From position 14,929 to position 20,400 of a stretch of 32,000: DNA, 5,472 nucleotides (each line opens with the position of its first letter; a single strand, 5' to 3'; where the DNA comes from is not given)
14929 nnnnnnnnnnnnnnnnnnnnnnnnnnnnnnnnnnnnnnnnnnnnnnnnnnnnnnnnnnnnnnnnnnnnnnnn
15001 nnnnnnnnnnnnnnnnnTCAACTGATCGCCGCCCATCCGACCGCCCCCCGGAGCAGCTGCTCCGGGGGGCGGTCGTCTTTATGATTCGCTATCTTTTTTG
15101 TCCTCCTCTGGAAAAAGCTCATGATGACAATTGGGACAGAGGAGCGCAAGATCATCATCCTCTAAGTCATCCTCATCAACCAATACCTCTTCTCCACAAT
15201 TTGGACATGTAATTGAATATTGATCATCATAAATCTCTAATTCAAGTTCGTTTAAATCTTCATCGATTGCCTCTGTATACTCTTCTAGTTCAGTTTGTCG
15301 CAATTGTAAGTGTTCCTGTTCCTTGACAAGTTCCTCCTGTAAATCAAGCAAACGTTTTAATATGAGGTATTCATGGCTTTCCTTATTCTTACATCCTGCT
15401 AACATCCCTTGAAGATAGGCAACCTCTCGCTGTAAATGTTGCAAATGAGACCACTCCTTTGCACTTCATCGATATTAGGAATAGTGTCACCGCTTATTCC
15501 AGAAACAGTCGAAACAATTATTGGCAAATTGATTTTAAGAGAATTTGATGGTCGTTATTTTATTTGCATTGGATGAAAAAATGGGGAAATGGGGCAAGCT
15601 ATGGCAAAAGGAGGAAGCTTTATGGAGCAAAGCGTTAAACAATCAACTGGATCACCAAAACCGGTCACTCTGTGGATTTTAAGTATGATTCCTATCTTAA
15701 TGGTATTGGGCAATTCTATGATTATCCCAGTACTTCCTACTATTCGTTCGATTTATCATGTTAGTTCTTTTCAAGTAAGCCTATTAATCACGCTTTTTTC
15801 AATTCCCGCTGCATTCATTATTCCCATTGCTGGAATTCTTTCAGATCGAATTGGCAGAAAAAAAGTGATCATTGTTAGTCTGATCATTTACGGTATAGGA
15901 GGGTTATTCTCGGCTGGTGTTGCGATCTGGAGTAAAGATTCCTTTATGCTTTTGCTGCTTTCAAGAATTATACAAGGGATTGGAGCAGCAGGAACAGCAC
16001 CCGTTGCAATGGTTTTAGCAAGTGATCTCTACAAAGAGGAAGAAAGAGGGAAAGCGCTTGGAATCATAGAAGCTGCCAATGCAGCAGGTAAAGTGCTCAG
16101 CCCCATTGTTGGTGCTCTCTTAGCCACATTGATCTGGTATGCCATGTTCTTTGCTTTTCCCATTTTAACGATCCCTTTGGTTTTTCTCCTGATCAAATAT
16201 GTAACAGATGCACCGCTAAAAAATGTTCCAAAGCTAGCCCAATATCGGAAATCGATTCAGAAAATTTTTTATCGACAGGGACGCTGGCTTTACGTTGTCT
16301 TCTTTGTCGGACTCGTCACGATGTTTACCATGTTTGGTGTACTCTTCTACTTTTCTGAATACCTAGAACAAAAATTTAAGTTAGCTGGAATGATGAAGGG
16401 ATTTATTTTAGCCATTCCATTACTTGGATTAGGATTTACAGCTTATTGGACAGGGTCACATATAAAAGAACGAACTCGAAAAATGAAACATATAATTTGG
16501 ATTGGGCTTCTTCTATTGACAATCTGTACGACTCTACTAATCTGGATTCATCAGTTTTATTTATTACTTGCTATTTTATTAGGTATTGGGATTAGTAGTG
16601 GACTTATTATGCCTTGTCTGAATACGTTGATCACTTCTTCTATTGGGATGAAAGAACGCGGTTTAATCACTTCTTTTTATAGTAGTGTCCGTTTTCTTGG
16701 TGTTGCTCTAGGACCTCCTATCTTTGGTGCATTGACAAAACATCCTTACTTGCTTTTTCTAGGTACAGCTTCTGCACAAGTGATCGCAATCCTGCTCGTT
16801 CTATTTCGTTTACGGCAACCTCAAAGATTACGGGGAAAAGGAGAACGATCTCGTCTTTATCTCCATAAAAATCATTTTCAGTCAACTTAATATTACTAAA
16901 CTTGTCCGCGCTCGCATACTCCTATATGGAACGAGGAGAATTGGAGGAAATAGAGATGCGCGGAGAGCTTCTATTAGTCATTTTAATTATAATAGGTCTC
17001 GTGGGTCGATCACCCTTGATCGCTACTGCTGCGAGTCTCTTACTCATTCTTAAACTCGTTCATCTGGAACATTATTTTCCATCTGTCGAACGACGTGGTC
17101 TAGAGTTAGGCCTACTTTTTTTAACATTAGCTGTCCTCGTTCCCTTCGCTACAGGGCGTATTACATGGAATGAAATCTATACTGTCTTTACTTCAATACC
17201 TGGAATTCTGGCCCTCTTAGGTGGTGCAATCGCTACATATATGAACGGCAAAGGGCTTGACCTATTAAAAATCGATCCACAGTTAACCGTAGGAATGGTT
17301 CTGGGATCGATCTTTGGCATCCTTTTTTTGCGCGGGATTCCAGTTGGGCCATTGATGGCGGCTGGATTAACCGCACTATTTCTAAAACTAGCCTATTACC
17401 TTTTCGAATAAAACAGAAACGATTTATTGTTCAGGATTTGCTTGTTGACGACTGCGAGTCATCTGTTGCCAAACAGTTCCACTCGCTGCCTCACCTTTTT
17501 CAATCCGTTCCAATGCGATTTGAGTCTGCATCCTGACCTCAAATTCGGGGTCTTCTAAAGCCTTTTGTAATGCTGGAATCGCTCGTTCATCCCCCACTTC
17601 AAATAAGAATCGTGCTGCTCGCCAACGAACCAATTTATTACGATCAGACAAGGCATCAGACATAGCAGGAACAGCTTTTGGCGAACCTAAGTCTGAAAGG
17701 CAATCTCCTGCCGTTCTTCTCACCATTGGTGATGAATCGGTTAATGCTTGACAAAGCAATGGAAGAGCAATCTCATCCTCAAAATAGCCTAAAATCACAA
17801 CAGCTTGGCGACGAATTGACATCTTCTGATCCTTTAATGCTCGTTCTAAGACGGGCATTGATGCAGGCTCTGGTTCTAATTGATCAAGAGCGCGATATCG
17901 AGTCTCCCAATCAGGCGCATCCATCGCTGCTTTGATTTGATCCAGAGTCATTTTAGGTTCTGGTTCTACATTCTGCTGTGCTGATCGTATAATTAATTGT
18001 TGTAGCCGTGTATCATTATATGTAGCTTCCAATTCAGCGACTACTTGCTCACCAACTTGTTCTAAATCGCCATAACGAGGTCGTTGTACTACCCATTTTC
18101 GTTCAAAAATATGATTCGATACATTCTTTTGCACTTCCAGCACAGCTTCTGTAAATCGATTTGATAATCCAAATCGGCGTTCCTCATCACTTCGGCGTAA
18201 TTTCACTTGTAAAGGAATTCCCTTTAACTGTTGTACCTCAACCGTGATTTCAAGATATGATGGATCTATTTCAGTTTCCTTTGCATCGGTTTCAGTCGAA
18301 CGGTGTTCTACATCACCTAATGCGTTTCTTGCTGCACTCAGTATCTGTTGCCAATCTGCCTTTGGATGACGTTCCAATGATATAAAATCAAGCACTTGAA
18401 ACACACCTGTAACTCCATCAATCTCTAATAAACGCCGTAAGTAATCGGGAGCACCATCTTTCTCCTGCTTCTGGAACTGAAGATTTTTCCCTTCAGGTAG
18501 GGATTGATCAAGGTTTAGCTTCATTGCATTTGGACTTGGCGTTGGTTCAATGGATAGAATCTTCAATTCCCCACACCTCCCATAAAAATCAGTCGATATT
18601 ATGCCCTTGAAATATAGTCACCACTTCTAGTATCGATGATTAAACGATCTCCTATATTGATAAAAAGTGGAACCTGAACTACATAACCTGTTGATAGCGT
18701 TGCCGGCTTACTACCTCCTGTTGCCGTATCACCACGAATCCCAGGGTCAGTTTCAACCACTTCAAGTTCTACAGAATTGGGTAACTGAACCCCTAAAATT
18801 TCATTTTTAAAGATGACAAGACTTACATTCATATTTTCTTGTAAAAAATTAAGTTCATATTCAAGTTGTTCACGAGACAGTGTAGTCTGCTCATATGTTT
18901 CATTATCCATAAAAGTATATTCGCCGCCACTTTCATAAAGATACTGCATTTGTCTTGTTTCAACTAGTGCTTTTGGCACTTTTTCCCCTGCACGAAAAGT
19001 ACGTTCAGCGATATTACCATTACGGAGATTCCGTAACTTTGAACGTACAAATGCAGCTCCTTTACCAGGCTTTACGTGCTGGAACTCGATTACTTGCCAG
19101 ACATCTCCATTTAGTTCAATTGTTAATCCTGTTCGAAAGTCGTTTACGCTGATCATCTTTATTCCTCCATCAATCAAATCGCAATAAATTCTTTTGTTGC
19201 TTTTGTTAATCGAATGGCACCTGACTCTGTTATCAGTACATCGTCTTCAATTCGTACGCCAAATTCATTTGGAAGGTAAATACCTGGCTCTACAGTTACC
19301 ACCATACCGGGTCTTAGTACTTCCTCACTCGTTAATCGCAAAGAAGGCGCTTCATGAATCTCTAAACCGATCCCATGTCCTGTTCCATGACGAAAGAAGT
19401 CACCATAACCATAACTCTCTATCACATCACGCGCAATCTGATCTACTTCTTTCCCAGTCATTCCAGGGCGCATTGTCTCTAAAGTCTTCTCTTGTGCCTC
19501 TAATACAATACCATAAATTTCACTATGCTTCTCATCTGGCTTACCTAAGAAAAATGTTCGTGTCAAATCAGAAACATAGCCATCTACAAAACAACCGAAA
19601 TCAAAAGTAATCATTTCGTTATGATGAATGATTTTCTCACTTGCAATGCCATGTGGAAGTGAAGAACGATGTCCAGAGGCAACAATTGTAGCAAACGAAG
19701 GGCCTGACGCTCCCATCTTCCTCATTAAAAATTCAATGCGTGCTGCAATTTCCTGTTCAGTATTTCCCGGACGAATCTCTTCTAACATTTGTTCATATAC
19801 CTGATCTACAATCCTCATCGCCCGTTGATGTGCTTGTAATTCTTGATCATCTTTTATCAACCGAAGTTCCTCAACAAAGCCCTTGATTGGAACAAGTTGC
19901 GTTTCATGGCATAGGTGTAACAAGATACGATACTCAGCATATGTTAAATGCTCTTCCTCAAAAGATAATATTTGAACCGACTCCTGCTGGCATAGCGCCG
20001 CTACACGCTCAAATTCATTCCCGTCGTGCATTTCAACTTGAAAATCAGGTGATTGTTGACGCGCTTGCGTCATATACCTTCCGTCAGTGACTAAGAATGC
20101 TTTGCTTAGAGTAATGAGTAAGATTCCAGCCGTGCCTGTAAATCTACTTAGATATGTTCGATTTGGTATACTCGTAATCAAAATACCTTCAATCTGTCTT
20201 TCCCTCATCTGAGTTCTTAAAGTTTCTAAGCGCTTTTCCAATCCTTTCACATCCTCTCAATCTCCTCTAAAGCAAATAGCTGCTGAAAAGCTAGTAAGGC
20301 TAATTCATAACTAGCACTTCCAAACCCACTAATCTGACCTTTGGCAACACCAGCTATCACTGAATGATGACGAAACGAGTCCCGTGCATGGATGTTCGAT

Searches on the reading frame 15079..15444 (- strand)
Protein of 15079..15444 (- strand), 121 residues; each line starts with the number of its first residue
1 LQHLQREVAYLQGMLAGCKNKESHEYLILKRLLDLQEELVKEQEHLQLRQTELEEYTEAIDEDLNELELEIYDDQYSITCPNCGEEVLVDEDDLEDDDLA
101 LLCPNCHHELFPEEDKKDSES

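Call 5: search_protein_families(library=pfam, proteins=[window:15079-15444:-], max_evalue=1)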
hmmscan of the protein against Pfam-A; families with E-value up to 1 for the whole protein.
window:15079-15444:- (121 aa): 50 families (the best 25 are shown)
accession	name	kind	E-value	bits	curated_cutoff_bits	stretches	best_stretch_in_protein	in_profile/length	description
PF13717.11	Zn_ribbon_4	-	6.2e-06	26.5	30.3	1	78-108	3-33/36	zinc-ribbon domain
PF01155.25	HypA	-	4.4e-05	23.9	28.9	1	53-109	44-95/112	Hydrogenase/urease nickel incorporation, metallochaperone, hypA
PF13248.11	Zn_ribbon_3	-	0.00017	21.4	27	1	78-93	3-16/26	zinc-ribbon domain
PF24441.1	DUF7560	-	0.00019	21.5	27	1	74-92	2-20/44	Family of unknown function (DUF7560)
PF05207.18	Zn_ribbon_CSL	-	0.00037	20.6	29.2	1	64-106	5-46/55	CSL zinc finger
PF13240.11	Zn_Ribbon_1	-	0.0004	20.5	25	1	80-87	2-9/23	zinc-ribbon domain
PF09297.16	Zn_ribbon_NUD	-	0.00059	19.9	24.8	1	95-111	16-32/32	NADH pyrophosphatase zinc ribbon domain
PF24460.1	DUF7575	-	0.00065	19.5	28.5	2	78-91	4-15/28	Domain of unknown function (DUF7575)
PF25206.1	DUF7836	-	0.00071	19.8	26.7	1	78-109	8-39/59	Domain of unknown function (DUF7836)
PF03119.21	DNA_ligase_ZBD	-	0.0014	18.9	25.8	1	79-93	1-15/27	NAD-dependent DNA ligase C4 zinc finger domain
PF08274.17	Zn_Ribbon_YjdM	-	0.0015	19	30.8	1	96-109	16-28/30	PhnA Zinc-Ribbon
PF07754.17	HVO_2753_ZBP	-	0.0015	18.7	33.2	1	78-88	17-27/46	Small zinc finger protein HVO_2753-like, Zn-binding pocket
PF23551.1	Zn_ribbon_20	-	0.0019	18.7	27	1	99-108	21-30/35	Zinc beta-ribbon domain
PF08271.17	Zn_Ribbon_TF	-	0.0027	17.7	29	1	79-93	2-17/43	TFIIB zinc-binding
PF17915.7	zf_Rg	-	0.0038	17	25.5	0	102-110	9-17/49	Reverse gyrase zinc finger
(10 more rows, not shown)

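Call 6: search_protein_families(library=ncbifam, proteins=[window:15079-15444:-], max_evalue=1)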
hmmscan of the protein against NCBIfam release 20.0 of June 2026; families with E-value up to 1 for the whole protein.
window:15079-15444:- (121 aa): 25 families
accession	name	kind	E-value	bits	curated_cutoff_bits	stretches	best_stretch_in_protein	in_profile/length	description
NF045650.1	CD1247_Nterm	equivalog_domain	2.1e-13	50.7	30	1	5-72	2-70/70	CD1247 N-terminal domain-containing protein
NF047912.1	ECs_2282_CxxC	subfamily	0.00017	21.5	37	1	77-110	2-37/60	ECs_2282 family putative zinc-binding protein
NF038384.1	zinc_YnfU_fam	subfamily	0.00066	19.2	36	1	74-109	13-47/52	YnfU family zinc-binding protein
TIGR02098.1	MJ0042_CXXC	domain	0.0019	17.9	20.9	1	77-108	2-33/38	MJ0042-type zinc finger domain-containing protein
NF011481.0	PRK14890.1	equivalog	0.0035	17.3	61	1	74-106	24-56/61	putative Zn-ribbon RNA-binding protein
NF041913.1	HVO_2142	equivalog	0.0039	17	90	1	69-88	3-22/48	HVO_2142 family zinc finger protein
NF045487.1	ASRP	equivalog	0.005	15.5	300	1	15-95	234-316/593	archaea-specific SMC-related protein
NF008203.0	PRK10963.1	equivalog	0.0066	15.8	254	1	5-95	61-148/234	hypothetical protein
TIGR03831.1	YgiT_finger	domain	0.012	15.8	20.2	1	75-91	30-46/46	YgiT-type zinc finger protein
TIGR00100.1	hypA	equivalog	0.015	15.4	88.1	1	65-109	58-96/116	hydrogenase maturation nickel metallochaperone HypA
NF009763.0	PRK13264.1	equivalog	0.028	14.4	220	1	57-89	138-170/178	3-hydroxyanthranilate 3,4-dioxygenase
NF001976.0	PRK00762.1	equivalog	0.028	14.2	146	1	65-108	58-100/124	hydrogenase maturation nickel metallochaperone HypA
TIGR00686.1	phnA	hypoth_equivalog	0.032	14.4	80.2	1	71-115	13-55/109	zinc ribbon domain-containing protein YjdM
TIGR03037.1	anthran_nbaC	equivalog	0.035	14.1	145.95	0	56-85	130-159/159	3-hydroxyanthranilate 3,4-dioxygenase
NF001299.0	PRK00241.1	equivalog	0.075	12.5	158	1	26-113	60-133/263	NAD(+) diphosphatase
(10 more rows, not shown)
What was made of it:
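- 15079..15444 (-): Zinc-ribbon gene with a CD1247 N-terminal domain. This is the right flank and is host DNA. It is convergent with the orphan ORF and has lost the AT-style terminator that the closest relative carries. NF045650 CD1247_Nterm E 2.1e-13, and Zn_ribbon_4 E 6e-6 (below Pfam's cut-off) (calls 5, 6).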

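Call 47: find_encoding_contigs(protein=window:15079-15444:-, flank=3000, max_places=6)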
Protein window:15079-15444:- (121 aa): 1 contig read that carries it; 1 place shown.
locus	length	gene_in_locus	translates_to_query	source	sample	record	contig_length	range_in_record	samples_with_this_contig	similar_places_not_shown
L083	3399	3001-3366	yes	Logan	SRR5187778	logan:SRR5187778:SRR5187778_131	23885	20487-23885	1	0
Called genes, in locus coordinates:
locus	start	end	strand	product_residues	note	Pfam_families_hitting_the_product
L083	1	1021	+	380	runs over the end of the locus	PF08712:Nfu_N, PF13513:HEAT_EZ (faint), PF13769:Virulence_fact, PF02985:HEAT (faint), PF13646:HEAT_2, PF12717:Cnd1 (faint), PF13646:HEAT_2, PF03130:HEAT_PBS (weak)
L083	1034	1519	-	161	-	PF04284:DUF441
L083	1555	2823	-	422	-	PF00083:Sugar_tr, PF07690:MFS_1, PF13347:MFS_2 (faint), PF07690:MFS_1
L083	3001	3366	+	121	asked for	PF13717:Zn_ribbon_4 (weak)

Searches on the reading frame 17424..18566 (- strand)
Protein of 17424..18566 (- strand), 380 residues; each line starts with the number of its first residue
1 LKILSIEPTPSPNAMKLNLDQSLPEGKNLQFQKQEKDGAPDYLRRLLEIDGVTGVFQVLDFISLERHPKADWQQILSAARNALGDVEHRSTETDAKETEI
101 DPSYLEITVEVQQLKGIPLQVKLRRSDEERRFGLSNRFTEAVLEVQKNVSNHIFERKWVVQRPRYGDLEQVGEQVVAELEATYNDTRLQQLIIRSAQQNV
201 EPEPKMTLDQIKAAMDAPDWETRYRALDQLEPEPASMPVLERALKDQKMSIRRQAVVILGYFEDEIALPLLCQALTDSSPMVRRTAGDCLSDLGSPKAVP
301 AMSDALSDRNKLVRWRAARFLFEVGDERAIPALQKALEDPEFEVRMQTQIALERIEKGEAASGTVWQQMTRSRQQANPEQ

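Call 82: search_protein_families(library=pfam, proteins=[window:17424-18566:-], max_evalue=0.00001)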
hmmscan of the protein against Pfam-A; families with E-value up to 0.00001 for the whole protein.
window:17424-18566:- (380 aa): 7 families
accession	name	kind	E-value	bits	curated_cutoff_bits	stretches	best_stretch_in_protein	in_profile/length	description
PF13646.12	HEAT_2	-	1.6e-26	92.8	27.7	2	269-353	2-88/88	HEAT repeats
PF13769.11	Virulence_fact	-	3.1e-26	92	25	1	114-192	3-81/81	Virulence factor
PF08712.16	Nfu_N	-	3.1e-17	62.8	27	1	5-84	2-82/88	Scaffold protein Nfu/NifU N terminal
PF03130.22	HEAT_PBS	-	1.8e-16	59.2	20.9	0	313-339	1-27/27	PBS lyase HEAT-like repeat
PF02985.28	HEAT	-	8.7e-16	57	23.5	0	268-294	2-28/31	HEAT repeat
PF13513.12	HEAT_EZ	-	1.3e-09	38.8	27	0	267-291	29-53/55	HEAT-like repeat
PF12717.13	Cnd1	-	2e-08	34.9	26.4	0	269-326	24-87/162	non-SMC mitotic condensation complex subunit 1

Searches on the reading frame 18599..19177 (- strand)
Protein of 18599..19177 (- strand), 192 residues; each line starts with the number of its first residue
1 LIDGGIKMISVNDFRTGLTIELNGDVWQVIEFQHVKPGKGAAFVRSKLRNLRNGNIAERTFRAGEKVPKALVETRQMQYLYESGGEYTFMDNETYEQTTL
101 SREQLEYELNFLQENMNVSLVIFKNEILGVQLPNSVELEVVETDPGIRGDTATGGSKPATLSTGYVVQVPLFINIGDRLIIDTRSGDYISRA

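Call 82: search_protein_families(library=pfam, proteins=[window:18599-19177:-], max_evalue=0.00001)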
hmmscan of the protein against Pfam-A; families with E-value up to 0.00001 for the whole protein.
window:18599-19177:- (192 aa): 3 families
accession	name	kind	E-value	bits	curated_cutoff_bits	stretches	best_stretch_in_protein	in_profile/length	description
PF08207.18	EFP_N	-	1.3e-28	99.2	23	1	10-67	1-58/58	Elongation factor P (EF-P) KOW-like domain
PF09285.17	Elong-fact-P_C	-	1.5e-27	95.5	25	1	136-191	1-56/56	Elongation factor P, C-terminal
PF01132.26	EFP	-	1.1e-20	73.7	27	1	75-127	1-53/54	Elongation factor P (EF-P) OB domain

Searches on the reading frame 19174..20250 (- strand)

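Call 82: search_protein_families(library=pfam, proteins=[window:19174-20250:-], max_evalue=0.00001)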
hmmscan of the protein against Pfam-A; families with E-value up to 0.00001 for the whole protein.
window:19174-20250:- (358 aa): 2 families
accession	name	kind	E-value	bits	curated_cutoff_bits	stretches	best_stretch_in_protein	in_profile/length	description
PF00557.29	Peptidase_M24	-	9.9e-76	254.6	23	1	140-342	2-208/208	Metallopeptidase family M24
PF01321.24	Creatinase_N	-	6.7e-24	85.3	22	1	7-132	1-128/128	Creatinase/Prolidase N-terminal domain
